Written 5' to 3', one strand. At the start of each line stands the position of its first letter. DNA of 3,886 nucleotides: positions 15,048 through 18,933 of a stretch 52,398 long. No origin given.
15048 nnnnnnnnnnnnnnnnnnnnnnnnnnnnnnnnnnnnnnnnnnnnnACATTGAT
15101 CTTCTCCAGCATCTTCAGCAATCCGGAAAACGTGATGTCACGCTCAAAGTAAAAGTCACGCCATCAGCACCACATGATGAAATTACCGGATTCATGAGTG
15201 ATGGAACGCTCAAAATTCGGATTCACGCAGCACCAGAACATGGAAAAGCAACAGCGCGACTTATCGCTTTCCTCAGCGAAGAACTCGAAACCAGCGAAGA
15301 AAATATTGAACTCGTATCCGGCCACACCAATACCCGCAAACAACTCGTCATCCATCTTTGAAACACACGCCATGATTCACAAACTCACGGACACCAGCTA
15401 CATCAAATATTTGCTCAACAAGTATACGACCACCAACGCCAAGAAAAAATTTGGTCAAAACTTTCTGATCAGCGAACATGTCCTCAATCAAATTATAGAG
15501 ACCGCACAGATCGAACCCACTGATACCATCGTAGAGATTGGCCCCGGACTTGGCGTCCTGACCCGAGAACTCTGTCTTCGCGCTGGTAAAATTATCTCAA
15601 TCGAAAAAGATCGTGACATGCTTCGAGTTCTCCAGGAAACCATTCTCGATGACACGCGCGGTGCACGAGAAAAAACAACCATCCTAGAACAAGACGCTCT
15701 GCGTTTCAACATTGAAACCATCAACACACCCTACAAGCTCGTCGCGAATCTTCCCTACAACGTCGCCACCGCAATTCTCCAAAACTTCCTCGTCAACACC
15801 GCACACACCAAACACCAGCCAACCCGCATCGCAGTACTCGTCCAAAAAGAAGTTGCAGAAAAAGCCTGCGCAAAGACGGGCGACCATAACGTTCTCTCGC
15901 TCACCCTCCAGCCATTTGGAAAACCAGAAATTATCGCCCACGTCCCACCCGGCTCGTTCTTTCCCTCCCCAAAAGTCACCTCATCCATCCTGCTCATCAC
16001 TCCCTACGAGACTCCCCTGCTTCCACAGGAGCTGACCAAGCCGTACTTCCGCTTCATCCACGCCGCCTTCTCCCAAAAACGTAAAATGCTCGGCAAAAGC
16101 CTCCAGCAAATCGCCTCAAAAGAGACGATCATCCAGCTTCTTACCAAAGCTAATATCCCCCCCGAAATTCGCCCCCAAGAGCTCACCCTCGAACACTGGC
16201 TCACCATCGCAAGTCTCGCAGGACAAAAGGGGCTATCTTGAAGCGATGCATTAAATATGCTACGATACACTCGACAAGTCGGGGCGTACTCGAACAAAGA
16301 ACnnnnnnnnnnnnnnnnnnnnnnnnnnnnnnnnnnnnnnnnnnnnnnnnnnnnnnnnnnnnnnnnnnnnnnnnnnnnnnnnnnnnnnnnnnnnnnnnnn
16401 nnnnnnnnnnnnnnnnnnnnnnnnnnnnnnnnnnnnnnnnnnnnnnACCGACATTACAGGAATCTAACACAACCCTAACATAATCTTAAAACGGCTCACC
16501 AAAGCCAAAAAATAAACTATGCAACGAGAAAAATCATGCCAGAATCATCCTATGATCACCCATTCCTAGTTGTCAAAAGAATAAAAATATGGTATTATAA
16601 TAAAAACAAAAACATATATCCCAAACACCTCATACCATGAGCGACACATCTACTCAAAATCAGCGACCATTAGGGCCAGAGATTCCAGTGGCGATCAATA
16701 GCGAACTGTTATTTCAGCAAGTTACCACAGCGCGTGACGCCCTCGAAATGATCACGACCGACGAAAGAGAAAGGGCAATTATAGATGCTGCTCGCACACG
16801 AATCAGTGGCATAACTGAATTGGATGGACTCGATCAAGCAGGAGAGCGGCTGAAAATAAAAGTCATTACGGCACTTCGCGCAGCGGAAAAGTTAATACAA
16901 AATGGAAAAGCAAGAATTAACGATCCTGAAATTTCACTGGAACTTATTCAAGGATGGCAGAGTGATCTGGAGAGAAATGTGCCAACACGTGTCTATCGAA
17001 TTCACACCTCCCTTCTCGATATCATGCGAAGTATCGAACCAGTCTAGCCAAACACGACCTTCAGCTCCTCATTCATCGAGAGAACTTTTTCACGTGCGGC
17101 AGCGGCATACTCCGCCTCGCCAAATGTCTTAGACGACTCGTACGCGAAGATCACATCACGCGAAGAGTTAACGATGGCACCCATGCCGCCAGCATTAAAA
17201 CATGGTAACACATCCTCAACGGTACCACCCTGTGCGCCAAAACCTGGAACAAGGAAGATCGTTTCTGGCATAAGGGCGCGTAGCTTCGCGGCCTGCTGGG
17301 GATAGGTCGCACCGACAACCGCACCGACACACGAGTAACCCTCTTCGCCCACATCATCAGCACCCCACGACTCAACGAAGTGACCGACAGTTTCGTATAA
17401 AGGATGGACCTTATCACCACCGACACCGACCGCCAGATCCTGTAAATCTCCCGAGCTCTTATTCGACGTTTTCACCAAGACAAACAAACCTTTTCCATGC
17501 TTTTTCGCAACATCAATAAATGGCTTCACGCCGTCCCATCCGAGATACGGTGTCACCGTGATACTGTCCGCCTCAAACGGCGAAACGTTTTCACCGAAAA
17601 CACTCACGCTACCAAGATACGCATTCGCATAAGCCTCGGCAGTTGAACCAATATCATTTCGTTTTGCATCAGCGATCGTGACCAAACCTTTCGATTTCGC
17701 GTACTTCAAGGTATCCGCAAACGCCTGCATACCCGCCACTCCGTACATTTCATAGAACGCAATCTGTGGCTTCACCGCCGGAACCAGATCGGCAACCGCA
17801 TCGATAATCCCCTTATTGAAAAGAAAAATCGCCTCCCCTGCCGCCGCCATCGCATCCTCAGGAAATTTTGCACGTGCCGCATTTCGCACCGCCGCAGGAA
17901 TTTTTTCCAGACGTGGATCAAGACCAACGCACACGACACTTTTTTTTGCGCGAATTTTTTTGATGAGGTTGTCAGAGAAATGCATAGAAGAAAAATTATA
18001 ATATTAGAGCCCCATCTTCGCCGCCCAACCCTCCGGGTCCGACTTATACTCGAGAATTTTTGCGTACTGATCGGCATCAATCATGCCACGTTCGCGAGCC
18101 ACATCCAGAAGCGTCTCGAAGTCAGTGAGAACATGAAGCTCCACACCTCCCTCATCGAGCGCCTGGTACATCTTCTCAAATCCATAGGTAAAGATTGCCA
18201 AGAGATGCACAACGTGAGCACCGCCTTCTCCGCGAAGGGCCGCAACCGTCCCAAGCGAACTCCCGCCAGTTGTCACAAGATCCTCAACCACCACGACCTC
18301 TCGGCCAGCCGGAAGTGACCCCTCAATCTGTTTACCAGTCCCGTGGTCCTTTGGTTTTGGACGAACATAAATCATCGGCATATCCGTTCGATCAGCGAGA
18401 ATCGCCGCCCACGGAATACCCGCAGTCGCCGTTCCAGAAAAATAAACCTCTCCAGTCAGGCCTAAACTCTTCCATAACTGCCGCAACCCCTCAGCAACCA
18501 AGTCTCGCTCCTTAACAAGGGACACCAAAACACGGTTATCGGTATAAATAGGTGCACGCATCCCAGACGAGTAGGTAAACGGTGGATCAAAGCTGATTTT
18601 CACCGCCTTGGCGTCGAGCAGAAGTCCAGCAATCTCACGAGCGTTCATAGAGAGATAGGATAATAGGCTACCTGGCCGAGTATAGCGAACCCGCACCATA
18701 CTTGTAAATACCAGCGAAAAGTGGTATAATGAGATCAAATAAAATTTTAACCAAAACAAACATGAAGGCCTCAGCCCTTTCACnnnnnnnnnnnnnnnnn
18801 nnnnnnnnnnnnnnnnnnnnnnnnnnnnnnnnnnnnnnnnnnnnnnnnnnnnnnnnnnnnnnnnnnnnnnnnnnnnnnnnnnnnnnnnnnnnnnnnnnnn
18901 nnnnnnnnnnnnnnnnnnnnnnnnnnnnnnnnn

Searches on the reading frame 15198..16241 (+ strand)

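Call 6: search_protein_families(library=pfam, proteins=[window:15198-16241:+], max_evalue=0.01)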
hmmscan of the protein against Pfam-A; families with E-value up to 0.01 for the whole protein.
window:15198-16241:+ (347 aa): 2 families
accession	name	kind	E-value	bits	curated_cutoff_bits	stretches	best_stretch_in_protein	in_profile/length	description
PF00398.26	RrnaAD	-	2.5e-54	184.6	24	1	80-339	3-259/263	Ribosomal RNA adenine dimethylase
PF01135.25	PCMT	-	0.0023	18.1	20.3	1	66-148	31-117/210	Protein-L-isoaspartate(D-aspartate) O-methyltransferase (PCMT)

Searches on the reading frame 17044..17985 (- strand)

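Call 6: search_protein_families(library=pfam, proteins=[window:17044-17985:-], max_evalue=0.01)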
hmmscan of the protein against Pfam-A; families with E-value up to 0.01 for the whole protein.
window:17044-17985:- (313 aa): 1 family
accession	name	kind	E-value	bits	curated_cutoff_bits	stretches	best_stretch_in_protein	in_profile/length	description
PF00215.30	OMPdecase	-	5e-24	85.9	27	1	59-279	17-209/221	Orotidine 5'-phosphate decarboxylase / HUMPS family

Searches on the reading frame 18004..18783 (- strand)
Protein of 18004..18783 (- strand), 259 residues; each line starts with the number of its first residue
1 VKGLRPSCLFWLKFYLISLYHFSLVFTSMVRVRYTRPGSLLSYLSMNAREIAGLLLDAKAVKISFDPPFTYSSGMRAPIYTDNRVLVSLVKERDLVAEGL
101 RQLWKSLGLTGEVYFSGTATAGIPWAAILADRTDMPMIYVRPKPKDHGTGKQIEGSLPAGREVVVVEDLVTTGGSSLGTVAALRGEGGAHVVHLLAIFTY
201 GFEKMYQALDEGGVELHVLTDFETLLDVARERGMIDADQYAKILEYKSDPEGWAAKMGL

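Call 6: search_protein_families(library=pfam, proteins=[window:18004-18783:-], max_evalue=0.01)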
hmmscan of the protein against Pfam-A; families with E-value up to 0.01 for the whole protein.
window:18004-18783:- (259 aa): 1 family
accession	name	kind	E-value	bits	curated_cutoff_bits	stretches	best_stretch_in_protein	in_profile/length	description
PF00156.33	Pribosyltran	-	1.1e-08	35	26.3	1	112-196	30-122/158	Phosphoribosyl transferase domain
